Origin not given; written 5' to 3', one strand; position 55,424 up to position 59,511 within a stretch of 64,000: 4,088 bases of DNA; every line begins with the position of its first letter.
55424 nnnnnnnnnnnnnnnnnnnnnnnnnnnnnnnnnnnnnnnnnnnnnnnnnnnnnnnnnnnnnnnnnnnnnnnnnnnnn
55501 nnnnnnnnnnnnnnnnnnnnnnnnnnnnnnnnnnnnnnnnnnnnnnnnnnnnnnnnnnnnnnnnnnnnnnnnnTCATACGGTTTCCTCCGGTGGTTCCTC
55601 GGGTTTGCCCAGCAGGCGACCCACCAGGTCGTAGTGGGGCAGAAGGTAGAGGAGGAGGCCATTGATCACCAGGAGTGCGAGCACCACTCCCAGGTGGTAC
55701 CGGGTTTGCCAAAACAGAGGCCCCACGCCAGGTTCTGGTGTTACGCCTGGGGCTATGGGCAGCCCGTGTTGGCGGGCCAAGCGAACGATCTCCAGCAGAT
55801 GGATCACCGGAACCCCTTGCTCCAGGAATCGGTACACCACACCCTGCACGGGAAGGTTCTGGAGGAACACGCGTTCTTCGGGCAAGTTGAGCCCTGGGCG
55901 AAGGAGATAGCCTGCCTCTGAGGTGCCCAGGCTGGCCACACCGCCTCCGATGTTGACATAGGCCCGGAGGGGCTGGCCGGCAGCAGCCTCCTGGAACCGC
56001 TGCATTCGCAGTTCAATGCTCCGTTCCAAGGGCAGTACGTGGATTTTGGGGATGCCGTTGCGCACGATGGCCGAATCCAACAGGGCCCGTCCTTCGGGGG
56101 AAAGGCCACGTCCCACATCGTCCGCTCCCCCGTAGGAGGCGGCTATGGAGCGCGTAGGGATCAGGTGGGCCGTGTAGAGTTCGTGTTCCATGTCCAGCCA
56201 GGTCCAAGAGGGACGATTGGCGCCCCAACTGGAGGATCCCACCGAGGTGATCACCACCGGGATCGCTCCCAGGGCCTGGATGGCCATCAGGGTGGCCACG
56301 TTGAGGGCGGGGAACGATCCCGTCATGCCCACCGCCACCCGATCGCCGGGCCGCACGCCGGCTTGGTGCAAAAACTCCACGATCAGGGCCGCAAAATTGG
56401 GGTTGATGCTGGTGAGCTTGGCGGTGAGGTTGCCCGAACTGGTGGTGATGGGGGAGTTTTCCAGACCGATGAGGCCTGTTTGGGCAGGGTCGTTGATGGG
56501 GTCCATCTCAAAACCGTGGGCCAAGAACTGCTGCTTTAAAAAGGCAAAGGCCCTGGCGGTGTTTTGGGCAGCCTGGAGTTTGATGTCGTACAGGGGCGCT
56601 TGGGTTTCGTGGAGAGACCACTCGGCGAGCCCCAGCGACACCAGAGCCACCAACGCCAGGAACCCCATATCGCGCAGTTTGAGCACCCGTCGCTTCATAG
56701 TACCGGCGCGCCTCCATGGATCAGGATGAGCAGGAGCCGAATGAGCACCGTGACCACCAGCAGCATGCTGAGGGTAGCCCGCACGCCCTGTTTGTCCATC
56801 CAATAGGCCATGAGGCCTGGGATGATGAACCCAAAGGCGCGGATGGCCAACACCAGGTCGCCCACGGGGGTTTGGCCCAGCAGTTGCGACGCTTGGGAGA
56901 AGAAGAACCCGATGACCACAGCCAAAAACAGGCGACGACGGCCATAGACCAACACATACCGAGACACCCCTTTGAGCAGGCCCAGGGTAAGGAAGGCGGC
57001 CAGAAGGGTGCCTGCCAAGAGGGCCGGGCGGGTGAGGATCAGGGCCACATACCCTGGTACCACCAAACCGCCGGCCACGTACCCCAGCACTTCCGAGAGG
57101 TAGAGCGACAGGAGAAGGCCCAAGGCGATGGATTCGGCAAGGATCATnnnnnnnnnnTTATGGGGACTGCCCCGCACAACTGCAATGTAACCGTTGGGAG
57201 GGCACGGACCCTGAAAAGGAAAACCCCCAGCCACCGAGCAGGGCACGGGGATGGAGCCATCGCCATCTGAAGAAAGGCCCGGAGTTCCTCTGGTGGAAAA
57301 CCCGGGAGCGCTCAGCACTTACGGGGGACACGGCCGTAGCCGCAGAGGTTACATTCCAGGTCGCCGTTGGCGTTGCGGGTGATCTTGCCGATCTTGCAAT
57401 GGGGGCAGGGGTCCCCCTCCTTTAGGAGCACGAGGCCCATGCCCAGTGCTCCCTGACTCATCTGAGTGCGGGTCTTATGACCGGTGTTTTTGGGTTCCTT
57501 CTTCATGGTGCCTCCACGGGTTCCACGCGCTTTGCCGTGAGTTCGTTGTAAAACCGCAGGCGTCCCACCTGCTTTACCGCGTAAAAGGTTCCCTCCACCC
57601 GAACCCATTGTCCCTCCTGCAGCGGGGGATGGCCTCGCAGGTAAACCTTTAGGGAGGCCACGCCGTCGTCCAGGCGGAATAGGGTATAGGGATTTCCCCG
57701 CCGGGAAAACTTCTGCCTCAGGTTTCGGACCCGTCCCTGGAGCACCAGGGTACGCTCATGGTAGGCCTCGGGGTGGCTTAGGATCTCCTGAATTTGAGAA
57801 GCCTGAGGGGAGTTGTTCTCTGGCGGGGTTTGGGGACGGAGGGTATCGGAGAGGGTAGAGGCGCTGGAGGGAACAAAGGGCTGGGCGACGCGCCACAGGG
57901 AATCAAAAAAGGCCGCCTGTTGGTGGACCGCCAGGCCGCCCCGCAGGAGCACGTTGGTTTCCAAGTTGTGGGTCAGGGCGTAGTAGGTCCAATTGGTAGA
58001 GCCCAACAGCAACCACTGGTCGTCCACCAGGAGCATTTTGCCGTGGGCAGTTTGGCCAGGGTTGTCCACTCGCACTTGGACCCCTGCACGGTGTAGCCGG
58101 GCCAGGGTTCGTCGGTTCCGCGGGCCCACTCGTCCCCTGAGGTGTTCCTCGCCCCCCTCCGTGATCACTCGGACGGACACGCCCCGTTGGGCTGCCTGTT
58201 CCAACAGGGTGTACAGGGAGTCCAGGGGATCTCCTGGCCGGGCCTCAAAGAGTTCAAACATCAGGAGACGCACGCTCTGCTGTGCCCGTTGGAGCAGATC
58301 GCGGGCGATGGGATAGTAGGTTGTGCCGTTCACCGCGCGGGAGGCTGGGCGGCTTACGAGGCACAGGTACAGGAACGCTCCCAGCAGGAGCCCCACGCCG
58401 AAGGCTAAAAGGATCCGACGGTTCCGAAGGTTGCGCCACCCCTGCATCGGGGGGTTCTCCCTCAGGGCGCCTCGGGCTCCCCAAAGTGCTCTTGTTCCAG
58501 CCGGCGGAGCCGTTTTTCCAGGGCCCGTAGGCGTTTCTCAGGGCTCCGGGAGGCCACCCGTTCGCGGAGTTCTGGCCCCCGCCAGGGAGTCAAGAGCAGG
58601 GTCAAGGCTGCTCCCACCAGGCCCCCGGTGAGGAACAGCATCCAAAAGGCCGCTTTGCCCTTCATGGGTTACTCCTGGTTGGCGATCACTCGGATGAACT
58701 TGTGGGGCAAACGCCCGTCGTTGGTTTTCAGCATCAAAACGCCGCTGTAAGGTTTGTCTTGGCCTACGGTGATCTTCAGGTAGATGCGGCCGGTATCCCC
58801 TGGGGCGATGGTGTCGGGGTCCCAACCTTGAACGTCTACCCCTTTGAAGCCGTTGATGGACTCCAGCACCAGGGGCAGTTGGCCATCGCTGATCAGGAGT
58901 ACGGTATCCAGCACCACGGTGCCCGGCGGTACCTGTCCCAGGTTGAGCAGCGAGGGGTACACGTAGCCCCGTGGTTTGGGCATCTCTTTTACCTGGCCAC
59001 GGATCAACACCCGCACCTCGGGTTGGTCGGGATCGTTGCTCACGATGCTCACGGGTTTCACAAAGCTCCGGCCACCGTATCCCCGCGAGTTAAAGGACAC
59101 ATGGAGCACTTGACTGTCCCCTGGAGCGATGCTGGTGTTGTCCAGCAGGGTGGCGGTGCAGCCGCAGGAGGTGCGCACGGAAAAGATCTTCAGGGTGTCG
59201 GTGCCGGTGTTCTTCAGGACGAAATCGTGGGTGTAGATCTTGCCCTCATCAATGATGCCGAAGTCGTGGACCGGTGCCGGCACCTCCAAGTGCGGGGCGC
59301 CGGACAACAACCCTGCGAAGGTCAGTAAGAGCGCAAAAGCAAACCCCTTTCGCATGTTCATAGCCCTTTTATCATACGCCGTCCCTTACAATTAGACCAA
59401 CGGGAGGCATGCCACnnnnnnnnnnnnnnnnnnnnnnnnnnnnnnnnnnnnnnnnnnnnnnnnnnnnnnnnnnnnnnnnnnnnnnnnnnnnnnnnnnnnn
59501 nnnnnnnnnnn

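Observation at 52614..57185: Poly-gamma-glutamate operon in a diderm with an unassigned basic outer-membrane protein: candidate polymer export system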

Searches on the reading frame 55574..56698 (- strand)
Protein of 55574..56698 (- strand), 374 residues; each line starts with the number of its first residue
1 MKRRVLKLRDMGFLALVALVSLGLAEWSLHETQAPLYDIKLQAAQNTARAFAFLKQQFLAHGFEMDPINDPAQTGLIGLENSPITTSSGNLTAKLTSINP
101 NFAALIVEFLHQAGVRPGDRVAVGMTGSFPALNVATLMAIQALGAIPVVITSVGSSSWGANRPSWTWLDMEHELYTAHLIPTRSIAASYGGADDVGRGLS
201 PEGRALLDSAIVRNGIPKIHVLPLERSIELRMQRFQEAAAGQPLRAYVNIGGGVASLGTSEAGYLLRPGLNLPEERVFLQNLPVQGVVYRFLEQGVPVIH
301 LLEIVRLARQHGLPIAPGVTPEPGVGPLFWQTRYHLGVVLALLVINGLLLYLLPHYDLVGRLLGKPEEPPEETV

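Call 6: search_protein_families(library=pfam, proteins=[window:55574-56698:-], max_evalue=0.1)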
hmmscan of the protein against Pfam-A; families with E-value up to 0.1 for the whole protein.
window:55574-56698:- (374 aa): 1 family
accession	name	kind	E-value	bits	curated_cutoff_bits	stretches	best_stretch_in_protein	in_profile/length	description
PF00501.34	AMP-binding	-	0.081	12.1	29.9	0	109-150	37-76/384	AMP-binding enzyme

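Call 7: search_protein_families(library=ncbifam, proteins=[window:55574-56698:-], max_evalue=0.1)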
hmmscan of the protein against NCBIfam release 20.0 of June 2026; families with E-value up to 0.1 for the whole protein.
window:55574-56698:- (374 aa): 8 families
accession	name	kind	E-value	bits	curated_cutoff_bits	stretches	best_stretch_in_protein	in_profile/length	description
TIGR04332.1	gamma_Glu_sys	subfamily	2.3e-94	316.1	100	1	14-318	6-304/307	poly-gamma-glutamate system protein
NF052580.1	Str24CoAsynCasG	equivalog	0.0062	14.9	750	1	102-152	75-123/548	steroid-24-oyl-CoA synthetase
NF004114.0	PRK05605.1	equivalog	0.0084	14.5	766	1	108-148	74-112/575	long-chain-fatty-acid--CoA ligase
NF004822.0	PRK06178.1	equivalog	0.0099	14.5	782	1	106-151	75-118/571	acyl-CoA synthetase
NF058622.1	AmAvDiazAvaA6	equivalog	0.022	13.2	975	1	107-150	67-108/548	3-aminoavenalumate diazotase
NF004808.0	PRK06155.1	equivalog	0.025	12.8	722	1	102-150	55-101/542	ATP-dependent acyl-CoA ligase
NF058661.1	cispen_AMP_AmcH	equivalog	0.026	13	370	1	105-154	29-76/458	adenylate-forming 2-oxoglutaryl-ACP ligase AmcH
NF004837.0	PRK06187.1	subfamily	0.064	11.5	476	1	108-149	48-87/531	long-chain-fatty-acid--CoA ligase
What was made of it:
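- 55574..56698 (-): pgsW-type 'poly-gamma-glutamate system protein', 374 aa. Hydrophobic helices at residues 11-29 and 332-356 flank a domain of about 300 aa that is predicted to be periplasmic. TIGR04332 316 bits (call 7).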

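Call 55: search_solved_structures(query=window:55574-56698:-, max_evalue=1)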
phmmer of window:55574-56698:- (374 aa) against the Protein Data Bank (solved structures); distinct sequences matched with E-value up to 1: 1.
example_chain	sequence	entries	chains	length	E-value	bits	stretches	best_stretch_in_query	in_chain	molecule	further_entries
3m6i_A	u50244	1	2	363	0.63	12.7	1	106-155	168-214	L-arabinitol 4-dehydrogenase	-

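Call 78: find_homologous_proteins(query=window:55574-56698:-, max_evalue=1e-10)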
Query window:55574-56698:- (374 aa): 1633 proteins with E <= 1e-10 among 8000 candidates; the best 120 are listed.
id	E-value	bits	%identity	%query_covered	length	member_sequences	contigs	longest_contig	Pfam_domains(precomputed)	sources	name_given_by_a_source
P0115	7.6e-205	699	84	100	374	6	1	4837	-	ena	-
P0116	1.8e-203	694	84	100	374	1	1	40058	-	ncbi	-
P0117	5.8e-203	692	82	100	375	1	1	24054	-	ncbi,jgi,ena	-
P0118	1.9e-130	454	59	96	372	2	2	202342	-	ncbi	-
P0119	4.4e-130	453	60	94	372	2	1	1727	-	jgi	-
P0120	8.8e-105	369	49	95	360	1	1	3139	-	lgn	-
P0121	3.8e-103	364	50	99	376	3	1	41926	-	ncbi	-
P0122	6.9e-100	353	50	99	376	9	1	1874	-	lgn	-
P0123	3.1e-98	348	46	99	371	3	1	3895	-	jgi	-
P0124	1.5e-96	342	47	93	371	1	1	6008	-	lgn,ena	-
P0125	3.8e-96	341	49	89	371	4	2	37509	-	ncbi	-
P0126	7.4e-96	340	48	90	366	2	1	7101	-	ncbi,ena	-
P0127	3.6e-94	334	46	90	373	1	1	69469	-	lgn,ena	-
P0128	1.2e-93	333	48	95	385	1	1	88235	-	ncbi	ncbi:MAG: poly-gamma-glutamate system protein [Nitrospirota bacterium]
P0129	5.0e-93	331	52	84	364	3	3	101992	-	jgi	jgi:poly-gamma-glutamate system protein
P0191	2.8e-87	312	45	92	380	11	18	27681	-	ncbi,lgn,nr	ncbi:MAG: poly-gamma-glutamate system protein [Ignavibacterium sp.]|nr:poly-gamma-glutamate system p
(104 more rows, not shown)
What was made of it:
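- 55574..56698 (-): At least 1633 homologue clusters; all the named ones come from two-membrane phyla (call 78).
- The named PgsW homologues all come from two-membrane phyla (call 78).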

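Call 79: find_encoding_contigs(protein=P0128, flank=8000, max_places=1)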
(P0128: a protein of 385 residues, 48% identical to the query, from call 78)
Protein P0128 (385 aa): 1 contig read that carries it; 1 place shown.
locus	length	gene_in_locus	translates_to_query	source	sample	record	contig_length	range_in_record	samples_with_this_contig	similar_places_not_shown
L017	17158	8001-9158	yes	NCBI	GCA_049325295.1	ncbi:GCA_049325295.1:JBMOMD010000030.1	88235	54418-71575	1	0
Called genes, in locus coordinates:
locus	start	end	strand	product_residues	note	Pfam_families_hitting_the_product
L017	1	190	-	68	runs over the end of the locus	PF04384:Fe-S_assembly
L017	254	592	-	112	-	PF00111:Fer2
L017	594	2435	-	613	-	PF00012:HSP70, PF06723:MreB_Mbl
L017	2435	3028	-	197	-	PF00226:DnaJ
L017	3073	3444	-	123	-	PF01521:Fe-S_biosyn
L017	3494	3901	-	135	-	PF01592:NifU_N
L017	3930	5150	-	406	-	PF00266:Aminotran_5, PF01212:Beta_elim_lyase, PF01041:DegT_DnrJ_EryC1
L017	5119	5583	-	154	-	PF02082:Rrf2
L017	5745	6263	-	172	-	PF00731:AIRC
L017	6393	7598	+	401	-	PF08245:Mur_ligase_M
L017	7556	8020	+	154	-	PF14102:Caps_synth_CapC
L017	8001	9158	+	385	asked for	-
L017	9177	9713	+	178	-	-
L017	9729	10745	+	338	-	PF13505:OMP_b-brl (weak)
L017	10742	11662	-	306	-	PF03706:LPG_synthase_TM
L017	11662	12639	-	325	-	PF13641:Glyco_tranf_2_3 (weak), PF00535:Glycos_transf_2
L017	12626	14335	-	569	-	PF02366:PMT, PF13231:PMT_2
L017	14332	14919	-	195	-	PF01569:PAP2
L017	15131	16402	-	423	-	PF02844:GARS_N, PF01071:GARS_A, PF02786:CPSase_L_D2, PF02843:GARS_C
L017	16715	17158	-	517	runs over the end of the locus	PF02142:MGS, PF01808:AICARFT_IMPCHas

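Call 80: find_encoding_contigs(protein=P0191, flank=8000, max_places=1)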
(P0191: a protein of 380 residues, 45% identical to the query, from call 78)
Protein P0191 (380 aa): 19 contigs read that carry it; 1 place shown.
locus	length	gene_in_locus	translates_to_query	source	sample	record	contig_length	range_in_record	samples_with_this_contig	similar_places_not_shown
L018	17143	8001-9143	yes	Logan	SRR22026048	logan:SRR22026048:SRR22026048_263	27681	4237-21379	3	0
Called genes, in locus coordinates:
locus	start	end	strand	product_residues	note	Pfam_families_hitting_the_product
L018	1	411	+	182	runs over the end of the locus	PF00936:BMC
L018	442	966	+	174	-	PF20221:DUF6580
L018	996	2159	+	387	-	PF00465:Fe-ADH, PF13685:Fe-ADH_2, PF25137:ADH_Fe_C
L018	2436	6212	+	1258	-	PF08126:Propeptide_C25, PF01364:Peptidase_C25, PF18962:Por_Secre_tail (faint), PF13860:FlgD_ig (weak)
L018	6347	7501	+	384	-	PF08245:Mur_ligase_M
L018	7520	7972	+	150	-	PF14102:Caps_synth_CapC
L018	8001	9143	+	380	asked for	-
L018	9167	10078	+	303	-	-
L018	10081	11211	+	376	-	-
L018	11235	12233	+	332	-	PF08309:LVIVD (faint)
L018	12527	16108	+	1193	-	PF00082:Peptidase_S8, PF18962:Por_Secre_tail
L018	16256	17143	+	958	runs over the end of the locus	PF00082:Peptidase_S8, PF00041:fn3 (faint), PF18962:Por_Secre_tail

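Call 87: search_protein_families(library=ncbifam, proteins=[L018:10081-11211:+, L017:9729-10745:+, L018:9167-10078:+, L017:9177-9713:+, L018:11235-12233:+], max_evalue=0.01)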
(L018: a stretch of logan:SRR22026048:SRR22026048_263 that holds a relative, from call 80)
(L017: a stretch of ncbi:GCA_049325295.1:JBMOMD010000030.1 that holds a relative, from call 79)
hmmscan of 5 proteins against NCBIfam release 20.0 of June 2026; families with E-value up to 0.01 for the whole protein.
L018:10081-11211:+ (376 aa): 0 families

L017:9729-10745:+ (338 aa): 1 family
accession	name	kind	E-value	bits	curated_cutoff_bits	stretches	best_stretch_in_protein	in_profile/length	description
TIGR03014.2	EpsL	equivalog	1.1e-06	28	275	1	99-338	163-385/385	XrtB/PEP-CTERM-associated polysaccharide biosynthesis outer membrane protein EpsL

L018:9167-10078:+ (303 aa): 0 families

L017:9177-9713:+ (178 aa): 0 families

L018:11235-12233:+ (332 aa): 1 family
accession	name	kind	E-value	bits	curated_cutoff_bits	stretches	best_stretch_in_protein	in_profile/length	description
TIGR04312.1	choice_anch_B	subfamily_domain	1.3e-06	28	100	1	239-308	51-128/364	choice-of-anchor B family protein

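Call 89: search_protein_families(library=ncbifam, alignment_id=A7, max_evalue=1)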
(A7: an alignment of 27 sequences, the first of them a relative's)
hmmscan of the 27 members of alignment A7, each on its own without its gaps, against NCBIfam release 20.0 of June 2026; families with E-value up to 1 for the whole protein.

A. member 1, L017:9729-10745:+ (338 aa): 1 family
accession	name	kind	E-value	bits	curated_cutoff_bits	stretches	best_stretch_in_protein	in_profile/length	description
TIGR03014.2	EpsL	equivalog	1.1e-06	28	275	1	99-338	163-385/385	XrtB/PEP-CTERM-associated polysaccharide biosynthesis outer membrane protein EpsL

B. families by the number of members that match (of 27 scanned): 11 families
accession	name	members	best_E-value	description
TIGR03014.2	EpsL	6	2.4e-12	XrtB/PEP-CTERM-associated polysaccharide biosynthesis outer membrane protein EpsL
NF041027.1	GSU2204_Se_pt_1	2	0.1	GSU2204 family CXXCH-containing (seleno)protein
TIGR03303.1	OM_YaeT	1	0.013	outer membrane protein assembly factor BamA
NF033755.1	gliding_CglE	1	0.021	adventurous gliding motility protein CglE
NF043070.1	DppA_dipep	1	0.024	dipeptide ABC transporter periplasmic-binding protein DppA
NF011838.0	PRK15310.1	1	0.041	fimbrial outer membrane usher protein TcfC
NF000064.3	ANT_2pp_Ia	1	0.072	aminoglycoside nucleotidyltransferase ANT(2'')-Ia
NF040519.1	Sbal_3080_fam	1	0.089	Sbal_3080 family lipoprotein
TIGR02285.1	TIGR02285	1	0.11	TIGR02285 family protein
NF009238.0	PRK12592.1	1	0.12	putative monovalent cation/H+ antiporter subunit G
TIGR04044.1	MSMEG_0572_fam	1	0.22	MSMEG_0572/Sll0783 family nitrogen starvation response protein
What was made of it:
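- Closest known: EpsL. Same: Six of 27 stand-alone X-type barrels hit it (best E 2.4e-12; the pgs-linked Nitrospirota barrel at 1e-6) (calls 87, 89).
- Six of 27 stand-alone barrels weakly match EpsL, the outer-membrane protein of exopolysaccharide loci (call 89).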

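Call 95: search_solved_structures(query=A8, max_evalue=5)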
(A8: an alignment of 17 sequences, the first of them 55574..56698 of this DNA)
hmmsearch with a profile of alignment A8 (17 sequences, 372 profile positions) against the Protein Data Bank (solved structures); distinct sequences matched with E-value up to 5: 8.
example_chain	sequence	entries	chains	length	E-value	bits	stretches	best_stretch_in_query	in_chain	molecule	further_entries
2w79_A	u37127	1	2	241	0.12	14.5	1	208-262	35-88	1-(5-PHOSPHORIBOSYL)-5-[(5-PHOSPHORIBOSYLAMINO) METHYLIDENEAMINO] IMIDAZOLE-4-CARBOXAMIDE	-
8swb_A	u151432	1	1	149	0.45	12.5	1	8-84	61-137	Ribonuclease H1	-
2qk9_A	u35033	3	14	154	0.47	12.5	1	8-85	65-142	Ribonuclease H1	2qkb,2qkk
7epq_A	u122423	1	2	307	0.62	12.1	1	31-92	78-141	Putative exopolyphosphatase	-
4kdi_A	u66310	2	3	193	0.82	11.7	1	187-227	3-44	Transitional endoplasmic reticulum ATPase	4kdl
2cff_A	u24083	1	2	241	1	11.4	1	208-262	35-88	1-(5-PHOSPHORIBOSYL)-5-[(5-PHOSPHORIBOSYLAMINO) METHYLIDENEAMINO] IMIDAZOLE-4-CARBOXAMIDE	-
1qo2_A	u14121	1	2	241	1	11.4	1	208-262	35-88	1-(5-phosphoribosyl)-5-[(5-phosphoribosylamino)methylideneamino] imidazole-4-carboxamide i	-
6vrd_A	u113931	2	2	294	1.8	10.6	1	8-85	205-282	Ribonuclease H1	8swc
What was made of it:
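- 55574..56698 (-): No PDB relative by sequence (calls 55, 95).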

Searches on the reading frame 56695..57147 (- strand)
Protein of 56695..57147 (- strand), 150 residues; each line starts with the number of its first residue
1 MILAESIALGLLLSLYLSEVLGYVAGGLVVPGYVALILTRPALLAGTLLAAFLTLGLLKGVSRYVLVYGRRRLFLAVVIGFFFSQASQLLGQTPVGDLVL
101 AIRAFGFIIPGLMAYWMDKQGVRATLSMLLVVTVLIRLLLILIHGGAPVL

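Call 6: search_protein_families(library=pfam, proteins=[window:56695-57147:-], max_evalue=0.1)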
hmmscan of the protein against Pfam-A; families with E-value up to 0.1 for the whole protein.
window:56695-57147:- (150 aa): 1 family
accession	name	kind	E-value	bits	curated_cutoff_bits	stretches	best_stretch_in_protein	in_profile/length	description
PF14102.11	Caps_synth_CapC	-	5.2e-28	98.3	27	1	9-126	1-119/119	Capsule biosynthesis CapC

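Call 7: search_protein_families(library=ncbifam, proteins=[window:56695-57147:-], max_evalue=0.1)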
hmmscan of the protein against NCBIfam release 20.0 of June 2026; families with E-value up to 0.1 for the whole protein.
window:56695-57147:- (150 aa): 1 family
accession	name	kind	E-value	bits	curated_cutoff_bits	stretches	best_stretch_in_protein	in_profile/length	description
TIGR04011.1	poly_gGlu_PgsC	equivalog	5.3e-30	104.4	96.45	1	7-137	1-132/132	poly-gamma-glutamate biosynthesis protein PgsC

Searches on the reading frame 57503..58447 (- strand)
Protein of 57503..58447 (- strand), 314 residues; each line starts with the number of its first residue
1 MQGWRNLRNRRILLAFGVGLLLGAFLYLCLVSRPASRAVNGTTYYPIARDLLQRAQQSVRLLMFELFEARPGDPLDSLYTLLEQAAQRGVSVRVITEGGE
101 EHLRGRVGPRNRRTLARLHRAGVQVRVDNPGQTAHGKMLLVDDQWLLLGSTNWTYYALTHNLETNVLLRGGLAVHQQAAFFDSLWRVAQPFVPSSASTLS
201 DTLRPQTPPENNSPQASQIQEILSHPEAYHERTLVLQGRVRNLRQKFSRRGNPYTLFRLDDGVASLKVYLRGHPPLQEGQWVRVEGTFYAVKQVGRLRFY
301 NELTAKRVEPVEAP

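Call 50: search_protein_families(library=pfam, proteins=[window:57503-58447:-], max_evalue=0.001)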
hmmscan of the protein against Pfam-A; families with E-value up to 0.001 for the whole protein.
window:57503-58447:- (314 aa): 3 families
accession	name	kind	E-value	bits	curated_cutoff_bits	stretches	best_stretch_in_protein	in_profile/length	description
PF13091.12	PLDc_2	-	2.8e-23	82.7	27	1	50-185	3-132/132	PLD-like domain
PF01336.31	tRNA_anti-codon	-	0.00055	20.2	27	0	235-287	2-56/75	OB-fold nucleic acid binding domain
PF00614.28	PLDc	-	0.00095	19.5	21.9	0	135-155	6-26/28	Phospholipase D Active site motif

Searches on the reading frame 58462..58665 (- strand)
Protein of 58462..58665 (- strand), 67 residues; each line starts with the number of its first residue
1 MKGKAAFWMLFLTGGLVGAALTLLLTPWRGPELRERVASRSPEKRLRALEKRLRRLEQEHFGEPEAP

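Call 50: search_protein_families(library=pfam, proteins=[window:58462-58665:-], max_evalue=0.001)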
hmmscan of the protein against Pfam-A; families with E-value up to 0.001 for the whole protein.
window:58462-58665:- (67 aa): 1 family
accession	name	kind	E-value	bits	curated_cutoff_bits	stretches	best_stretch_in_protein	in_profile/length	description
PF12732.12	YtxH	-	4.3e-07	30.7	37.5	1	10-40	3-33/71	YtxH-like protein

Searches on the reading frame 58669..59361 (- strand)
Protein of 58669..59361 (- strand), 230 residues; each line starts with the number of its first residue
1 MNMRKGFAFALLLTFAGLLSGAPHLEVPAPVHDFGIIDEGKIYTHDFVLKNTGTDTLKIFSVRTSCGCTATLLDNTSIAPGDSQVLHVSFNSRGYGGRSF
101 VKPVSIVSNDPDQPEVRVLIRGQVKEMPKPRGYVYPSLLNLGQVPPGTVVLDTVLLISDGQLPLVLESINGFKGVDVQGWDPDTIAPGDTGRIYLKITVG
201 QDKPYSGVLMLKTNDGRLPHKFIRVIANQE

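Call 50: search_protein_families(library=pfam, proteins=[window:58669-59361:-], max_evalue=0.001)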
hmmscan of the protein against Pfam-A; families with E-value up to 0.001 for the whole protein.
window:58669-59361:- (230 aa): 2 families
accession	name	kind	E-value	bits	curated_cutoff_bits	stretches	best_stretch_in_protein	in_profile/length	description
PF07610.17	DUF1573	-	7.9e-26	90.4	26.1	1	29-124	5-98/98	Protein of unknown function (DUF1573)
PF22544.2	HYDIN_VesB_CFA65-like_Ig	-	4.6e-19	68.9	25.5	1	23-122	1-99/100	HYDIN/CFA65/VesB-like, Ig-like domain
